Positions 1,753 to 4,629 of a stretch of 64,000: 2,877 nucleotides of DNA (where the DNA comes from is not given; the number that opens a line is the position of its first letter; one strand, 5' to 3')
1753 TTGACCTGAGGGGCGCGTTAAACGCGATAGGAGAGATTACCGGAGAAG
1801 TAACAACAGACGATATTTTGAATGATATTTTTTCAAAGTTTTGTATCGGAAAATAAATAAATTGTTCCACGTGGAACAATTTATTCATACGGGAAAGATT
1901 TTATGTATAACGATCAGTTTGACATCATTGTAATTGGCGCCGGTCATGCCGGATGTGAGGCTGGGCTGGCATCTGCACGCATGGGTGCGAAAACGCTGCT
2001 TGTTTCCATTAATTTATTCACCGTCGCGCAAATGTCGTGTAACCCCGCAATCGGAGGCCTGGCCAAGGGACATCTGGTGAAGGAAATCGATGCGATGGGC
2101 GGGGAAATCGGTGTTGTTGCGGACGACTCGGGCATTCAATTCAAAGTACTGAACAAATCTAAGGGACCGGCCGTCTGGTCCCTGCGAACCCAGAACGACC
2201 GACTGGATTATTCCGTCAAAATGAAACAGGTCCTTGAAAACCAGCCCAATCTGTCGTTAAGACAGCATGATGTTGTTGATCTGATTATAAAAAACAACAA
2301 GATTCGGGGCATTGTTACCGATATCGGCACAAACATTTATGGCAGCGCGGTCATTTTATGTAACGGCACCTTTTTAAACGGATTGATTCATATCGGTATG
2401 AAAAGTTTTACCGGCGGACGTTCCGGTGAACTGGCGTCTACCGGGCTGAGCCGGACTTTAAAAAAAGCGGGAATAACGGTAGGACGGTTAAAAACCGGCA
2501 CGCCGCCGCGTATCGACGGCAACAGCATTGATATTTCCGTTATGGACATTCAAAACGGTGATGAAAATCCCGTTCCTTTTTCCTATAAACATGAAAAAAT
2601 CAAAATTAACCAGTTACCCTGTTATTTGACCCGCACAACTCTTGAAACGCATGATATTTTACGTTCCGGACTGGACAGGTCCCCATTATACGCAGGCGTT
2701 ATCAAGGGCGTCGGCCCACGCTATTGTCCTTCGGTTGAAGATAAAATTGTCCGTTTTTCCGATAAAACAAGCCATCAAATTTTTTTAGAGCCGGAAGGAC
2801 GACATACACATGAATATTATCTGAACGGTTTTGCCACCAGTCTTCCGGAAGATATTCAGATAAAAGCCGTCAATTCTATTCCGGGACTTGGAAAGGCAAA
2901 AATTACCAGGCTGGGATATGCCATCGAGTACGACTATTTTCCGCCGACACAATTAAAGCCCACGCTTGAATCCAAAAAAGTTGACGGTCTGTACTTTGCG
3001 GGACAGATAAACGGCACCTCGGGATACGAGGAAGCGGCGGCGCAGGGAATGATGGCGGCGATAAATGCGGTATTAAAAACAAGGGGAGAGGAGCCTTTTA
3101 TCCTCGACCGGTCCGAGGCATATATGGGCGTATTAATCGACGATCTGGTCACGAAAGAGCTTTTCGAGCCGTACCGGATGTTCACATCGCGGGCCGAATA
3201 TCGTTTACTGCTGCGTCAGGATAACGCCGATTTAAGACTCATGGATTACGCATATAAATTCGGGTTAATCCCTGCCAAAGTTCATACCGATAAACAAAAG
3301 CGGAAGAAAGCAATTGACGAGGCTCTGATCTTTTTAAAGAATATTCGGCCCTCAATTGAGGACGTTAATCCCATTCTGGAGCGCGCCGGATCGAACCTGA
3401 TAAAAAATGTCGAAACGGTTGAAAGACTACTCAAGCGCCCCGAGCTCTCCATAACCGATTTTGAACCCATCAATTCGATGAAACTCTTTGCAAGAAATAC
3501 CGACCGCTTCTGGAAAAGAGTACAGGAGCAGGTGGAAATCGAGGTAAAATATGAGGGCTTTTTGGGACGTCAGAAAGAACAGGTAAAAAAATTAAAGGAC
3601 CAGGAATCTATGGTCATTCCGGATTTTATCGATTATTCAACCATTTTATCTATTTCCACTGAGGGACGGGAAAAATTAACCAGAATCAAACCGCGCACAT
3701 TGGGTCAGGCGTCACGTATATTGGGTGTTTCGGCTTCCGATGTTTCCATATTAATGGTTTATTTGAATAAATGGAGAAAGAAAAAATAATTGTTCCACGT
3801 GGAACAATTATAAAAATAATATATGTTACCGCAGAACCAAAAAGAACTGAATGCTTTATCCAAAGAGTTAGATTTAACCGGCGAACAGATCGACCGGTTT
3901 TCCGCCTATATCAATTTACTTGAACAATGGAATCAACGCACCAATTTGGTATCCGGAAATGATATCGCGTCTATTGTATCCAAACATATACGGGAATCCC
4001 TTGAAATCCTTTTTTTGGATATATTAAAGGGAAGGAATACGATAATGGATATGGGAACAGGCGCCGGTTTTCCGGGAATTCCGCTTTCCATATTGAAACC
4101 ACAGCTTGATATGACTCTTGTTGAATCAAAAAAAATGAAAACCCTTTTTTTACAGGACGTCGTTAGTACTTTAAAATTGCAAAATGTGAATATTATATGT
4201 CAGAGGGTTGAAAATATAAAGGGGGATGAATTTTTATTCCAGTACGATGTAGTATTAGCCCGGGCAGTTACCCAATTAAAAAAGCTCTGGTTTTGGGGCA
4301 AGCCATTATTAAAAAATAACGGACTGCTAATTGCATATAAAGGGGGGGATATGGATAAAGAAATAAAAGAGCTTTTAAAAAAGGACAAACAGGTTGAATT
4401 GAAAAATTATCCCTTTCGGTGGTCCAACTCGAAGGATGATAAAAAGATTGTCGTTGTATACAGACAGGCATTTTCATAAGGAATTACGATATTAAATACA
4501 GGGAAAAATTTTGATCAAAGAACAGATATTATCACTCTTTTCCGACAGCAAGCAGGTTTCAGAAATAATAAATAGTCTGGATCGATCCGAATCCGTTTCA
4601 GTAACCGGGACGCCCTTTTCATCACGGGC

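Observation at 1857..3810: Two identical perfect parS-like palindromes flank mnmG, which places this window next to the replication origin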

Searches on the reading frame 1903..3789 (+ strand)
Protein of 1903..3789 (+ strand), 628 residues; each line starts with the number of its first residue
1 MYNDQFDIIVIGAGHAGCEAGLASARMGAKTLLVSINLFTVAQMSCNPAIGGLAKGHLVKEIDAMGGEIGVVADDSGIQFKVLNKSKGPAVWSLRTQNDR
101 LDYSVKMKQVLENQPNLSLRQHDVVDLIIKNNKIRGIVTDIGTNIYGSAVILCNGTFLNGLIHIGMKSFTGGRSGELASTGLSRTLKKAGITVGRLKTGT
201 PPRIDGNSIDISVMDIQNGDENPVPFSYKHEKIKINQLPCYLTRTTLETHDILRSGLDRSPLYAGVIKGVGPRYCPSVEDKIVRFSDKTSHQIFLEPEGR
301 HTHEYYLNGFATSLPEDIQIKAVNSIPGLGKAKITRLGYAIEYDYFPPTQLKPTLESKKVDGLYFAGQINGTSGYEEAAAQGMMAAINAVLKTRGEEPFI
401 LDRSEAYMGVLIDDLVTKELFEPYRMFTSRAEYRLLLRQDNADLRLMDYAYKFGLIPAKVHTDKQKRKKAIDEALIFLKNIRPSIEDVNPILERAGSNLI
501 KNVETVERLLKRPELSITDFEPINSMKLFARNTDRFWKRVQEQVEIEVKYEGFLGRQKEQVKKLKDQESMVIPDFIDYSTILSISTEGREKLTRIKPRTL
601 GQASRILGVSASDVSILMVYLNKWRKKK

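Call 7: search_protein_families(library=ncbifam, proteins=[window:1903-3789:+], max_evalue=0.00001)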
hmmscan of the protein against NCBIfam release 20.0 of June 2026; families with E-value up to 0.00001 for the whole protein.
window:1903-3789:+ (628 aa): 3 families
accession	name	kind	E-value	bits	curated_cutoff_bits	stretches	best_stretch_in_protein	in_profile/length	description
TIGR00136.1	mnmG_gidA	equivalog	7.2e-253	840.5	524.85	1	6-623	1-614/616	tRNA uridine-5-carboxymethylaminomethyl(34) synthesis enzyme MnmG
NF003739.0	PRK05335.1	equivalog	5.2e-25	88.1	262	1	295-424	266-397/441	methylenetetrahydrofolate--tRNA-(uracil(54)-C(5))-methyltransferase (FADH(2)-oxidizing) TrmFO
TIGR00137.1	gid_trmFO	equivalog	4.2e-18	65.4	428.65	1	298-419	266-387/433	FADH(2)-oxidizing methylenetetrahydrofolate--tRNA-(uracil(54)-C(5))-methyltransferase TrmFO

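Call 11: find_related_loci(query=window:1903-3789:+, collection=genome_contigs, flank=10000)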
Query window:1903-3789:+ (628 aa) in genome_contigs; peptide patterns used: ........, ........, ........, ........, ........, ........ (x = any residue, [..] = any of these).
600 stretches matched a pattern (row limit reached: there are more); 600 encode a relative of the query (tblastn E <= 1e-3); the best 80 are kept; 80 distinct loci.
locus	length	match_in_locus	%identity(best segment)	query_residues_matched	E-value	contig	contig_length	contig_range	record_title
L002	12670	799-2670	59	3-625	0e+0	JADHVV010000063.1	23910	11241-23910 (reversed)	MAG: candidate division KSB1 bacterium isolate BS750m-G10 BS-750m-C2929, whole genome shotgun sequence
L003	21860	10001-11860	53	5-623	0e+0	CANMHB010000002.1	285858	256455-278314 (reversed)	MAG: Flavobacteriales bacterium isolate ZE-Oct18-81 genome assembly, contig: ZE-Oct18-C8, whole genome shotgun sequence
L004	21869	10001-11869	55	3-623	0e+0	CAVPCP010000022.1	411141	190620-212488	MAG: uncultured Bacteroidales bacterium isolate MFD00032.bin.3.31 genome assembly, contig: contig_84660, whole genome sh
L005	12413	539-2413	53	5-628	0e+0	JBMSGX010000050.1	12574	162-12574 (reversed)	MAG: Crocinitomicaceae bacterium isolate CJ_V2_S8_100percent_par_metabat.94 NODE_3437_length_12574_cov_8.464334, whole g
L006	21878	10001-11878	52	1-626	0e+0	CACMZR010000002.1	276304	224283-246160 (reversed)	MAG: uncultured Bacteroidetes bacterium isolate AG-920-B11 genome assembly, contig: AG-920-B11_NODE_2, whole genome shot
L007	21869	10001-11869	53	1-623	0e+0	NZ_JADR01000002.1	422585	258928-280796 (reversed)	Olleya marilimosa CAM030 M890DRAFT_scaffold00002.2_C, whole genome shotgun sequence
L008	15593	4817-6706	54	5-621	0e+0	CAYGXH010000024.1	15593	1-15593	MAG TPA_asm: uncultured Chlorobiaceae bacterium isolate ERP119294_co1_130 genome assembly, contig: NODE_4893_length_1559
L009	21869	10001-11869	54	1-623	0e+0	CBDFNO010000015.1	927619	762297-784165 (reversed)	MAG: Flavobacteriaceae bacterium isolate e7212e0b-8b37-4e1a-9f8d-11c6b3e62a89 genome assembly, contig: contig_15, whole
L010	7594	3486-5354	53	1-623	0e+0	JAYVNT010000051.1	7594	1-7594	MAG: Flavobacterium sp. isolate GL65_DN_metabinner_30_sub GL65_DN_metabinner_30_sub_50, whole genome shotgun sequence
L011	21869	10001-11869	54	1-623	0e+0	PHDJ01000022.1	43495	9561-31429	MAG: Bacteroidetes bacterium HGW-Bacteroidetes-2 bjp_ig2102_scaffold_631, whole genome shotgun sequence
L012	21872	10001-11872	52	1-625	0e+0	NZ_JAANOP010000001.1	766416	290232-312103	Aquirufa ecclesiirivi strain 50A-KIRBA NODE_1_length_766416_cov_118.57218, whole genome shotgun sequence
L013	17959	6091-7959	53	1-623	0e+0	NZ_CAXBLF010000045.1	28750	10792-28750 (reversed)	MAG: uncultured Algibacter sp. isolate ERR2762117_binner12_Refined_49 ERZ3422019.665, whole genome shotgun sequence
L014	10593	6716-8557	52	3-623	0e+0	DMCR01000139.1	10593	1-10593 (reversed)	MAG TPA_asm: Cryomorphaceae bacterium isolate UBA10897 contig_7026, whole genome shotgun sequence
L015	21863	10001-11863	52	1-623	0e+0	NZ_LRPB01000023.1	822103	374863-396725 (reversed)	Roseivirga seohaensis strain SW-152 contig_3, whole genome shotgun sequence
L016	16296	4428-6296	54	1-623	0e+0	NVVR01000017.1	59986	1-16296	MAG: Kordia sp. isolate NORP58 Contig_sourceCTD_180, whole genome shotgun sequence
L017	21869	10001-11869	53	1-623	0e+0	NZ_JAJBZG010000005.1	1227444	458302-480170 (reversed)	Christiangramia sediminis strain ASW11-100 NODE_1_length_1227444_cov_168.998027, whole genome shotgun sequence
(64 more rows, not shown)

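Call 38: list_cluster_members(proteins=[window:1903-3789:+, window:3823-4479:+, window:468-1856:+])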
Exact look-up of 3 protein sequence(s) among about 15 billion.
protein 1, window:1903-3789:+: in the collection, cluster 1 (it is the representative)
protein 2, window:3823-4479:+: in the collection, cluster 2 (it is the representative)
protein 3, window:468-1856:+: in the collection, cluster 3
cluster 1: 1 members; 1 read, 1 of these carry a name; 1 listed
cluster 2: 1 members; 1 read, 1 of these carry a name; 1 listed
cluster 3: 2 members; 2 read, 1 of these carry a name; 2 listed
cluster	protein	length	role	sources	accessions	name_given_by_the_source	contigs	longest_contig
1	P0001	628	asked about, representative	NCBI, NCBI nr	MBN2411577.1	tRNA uridine-5-carboxymethylaminomethyl(34) synthesis enzyme MnmG [candidate division ...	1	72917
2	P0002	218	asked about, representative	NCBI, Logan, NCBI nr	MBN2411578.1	16S rRNA (guanine(527)-N(7))-methyltransferase RsmG [candidate division KSB1 bacterium]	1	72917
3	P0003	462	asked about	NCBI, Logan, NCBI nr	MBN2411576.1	tRNA uridine-5-carboxymethylaminomethyl(34) synthesis GTPase MnmE [candidate division ...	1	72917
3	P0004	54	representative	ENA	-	-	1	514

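Call 40: find_encoding_contigs(protein=window:1903-3789:+, flank=10000, max_places=4)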
Protein window:1903-3789:+ (628 aa): no gene with exactly this product is on record in the collection.

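Call 54: search_protein_families(library=pfam, proteins=[L017:6318-9569:+, L017:9550-9981:+, L017:11910-12791:+, L017:12941-13546:+, L017:4684-6201:-], max_evalue=0.00001)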
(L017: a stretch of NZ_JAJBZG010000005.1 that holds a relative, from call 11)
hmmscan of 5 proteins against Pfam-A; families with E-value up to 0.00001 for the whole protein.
L017:6318-9569:+ (1083 aa): 1 family
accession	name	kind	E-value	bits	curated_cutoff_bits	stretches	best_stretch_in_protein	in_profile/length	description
PF13779.11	DUF4175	-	2.4e-07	29.7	27.3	1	269-430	182-332/825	Domain of unknown function (DUF4175)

L017:9550-9981:+ (143 aa): 1 family
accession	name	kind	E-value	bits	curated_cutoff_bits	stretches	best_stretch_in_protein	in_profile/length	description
PF02130.23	YbeY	-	1.7e-27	96.3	25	1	17-136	6-126/129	Endoribonuclease YbeY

L017:11910-12791:+ (293 aa): 4 families
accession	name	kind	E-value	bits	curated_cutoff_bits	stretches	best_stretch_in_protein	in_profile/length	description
PF13489.12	Methyltransf_23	-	2e-25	89.9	27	1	92-230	22-163/164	Methyltransferase domain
PF08242.18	Methyltransf_12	-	9.2e-08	33.2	30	1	97-181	1-98/98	Methyltransferase domain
PF08241.18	Methyltransf_11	-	1.1e-07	32.9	21.2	1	97-183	1-95/95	Methyltransferase domain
PF13847.12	Methyltransf_31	-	7e-06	26.2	27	0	95-196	6-128/145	Methyltransferase domain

L017:12941-13546:+ (201 aa): 1 family
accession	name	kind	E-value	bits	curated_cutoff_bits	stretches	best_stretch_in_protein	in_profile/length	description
PF03938.19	OmpH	-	4.9e-32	111.5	32.4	1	38-180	1-141/141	Outer membrane protein (OmpH-like)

L017:4684-6201:- (505 aa): 2 families
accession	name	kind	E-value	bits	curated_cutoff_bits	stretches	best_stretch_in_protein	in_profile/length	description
PF00749.27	tRNA-synt_1c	-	2e-100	336.2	23.4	1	4-346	1-314/314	tRNA synthetases class I (E and Q), catalytic domain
PF19269.4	Anticodon_2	-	3.7e-37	128.3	23.6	1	367-501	9-141/141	Anticodon binding domain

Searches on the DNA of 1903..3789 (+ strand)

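Call 52: search_rna_families(sources=[L017, L033, L027, window], threshold=gathering)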
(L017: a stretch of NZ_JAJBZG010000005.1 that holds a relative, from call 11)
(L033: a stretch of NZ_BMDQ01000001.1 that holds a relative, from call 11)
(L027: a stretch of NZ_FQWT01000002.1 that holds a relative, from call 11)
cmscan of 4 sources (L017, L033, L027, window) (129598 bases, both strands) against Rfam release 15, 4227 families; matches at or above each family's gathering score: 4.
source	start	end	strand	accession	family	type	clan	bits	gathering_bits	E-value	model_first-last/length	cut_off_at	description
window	52475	52527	-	RF04351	Plastid-psbl-rps4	Cis-reg;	-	68.5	68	2.1e-12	1-53/53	no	Plastid-psbl-rps4 3UTR RNA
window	54445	54515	+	RF00005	tRNA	Gene; tRNA;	CL00001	60.1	29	3.4e-10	1-71/71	no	tRNA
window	52440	52527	+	RF00005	tRNA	Gene; tRNA;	CL00001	55.6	29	5.9e-09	1-71/71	no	tRNA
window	52328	52411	+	RF00005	tRNA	Gene; tRNA;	CL00001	47.1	29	1.2e-06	1-71/71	no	tRNA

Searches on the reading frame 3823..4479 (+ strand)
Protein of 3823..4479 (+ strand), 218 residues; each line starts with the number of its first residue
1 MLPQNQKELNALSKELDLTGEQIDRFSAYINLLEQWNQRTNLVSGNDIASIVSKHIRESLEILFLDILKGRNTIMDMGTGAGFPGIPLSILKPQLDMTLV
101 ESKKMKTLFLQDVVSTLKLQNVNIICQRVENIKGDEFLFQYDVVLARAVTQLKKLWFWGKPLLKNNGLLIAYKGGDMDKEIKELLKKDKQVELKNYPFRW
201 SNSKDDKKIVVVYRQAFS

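Call 7: search_protein_families(library=ncbifam, proteins=[window:3823-4479:+], max_evalue=0.00001)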
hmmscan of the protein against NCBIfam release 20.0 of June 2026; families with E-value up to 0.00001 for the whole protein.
window:3823-4479:+ (218 aa): 1 family
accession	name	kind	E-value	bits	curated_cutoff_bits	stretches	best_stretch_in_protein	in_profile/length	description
TIGR00138.1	rsmG_gidB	equivalog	8.7e-46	155.9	99.5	1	27-213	2-182/183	16S rRNA (guanine(527)-N(7))-methyltransferase RsmG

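Call 41: find_encoding_contigs(protein=window:3823-4479:+, flank=10000, max_places=4)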
Protein window:3823-4479:+ (218 aa): 1 contig read that carries it; 1 place shown.
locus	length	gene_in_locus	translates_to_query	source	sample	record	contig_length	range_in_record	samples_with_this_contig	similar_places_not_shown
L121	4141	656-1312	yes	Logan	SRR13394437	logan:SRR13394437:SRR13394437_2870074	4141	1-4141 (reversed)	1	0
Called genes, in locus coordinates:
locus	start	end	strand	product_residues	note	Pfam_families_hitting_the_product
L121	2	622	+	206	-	?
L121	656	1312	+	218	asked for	PF02527:GidB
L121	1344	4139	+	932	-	?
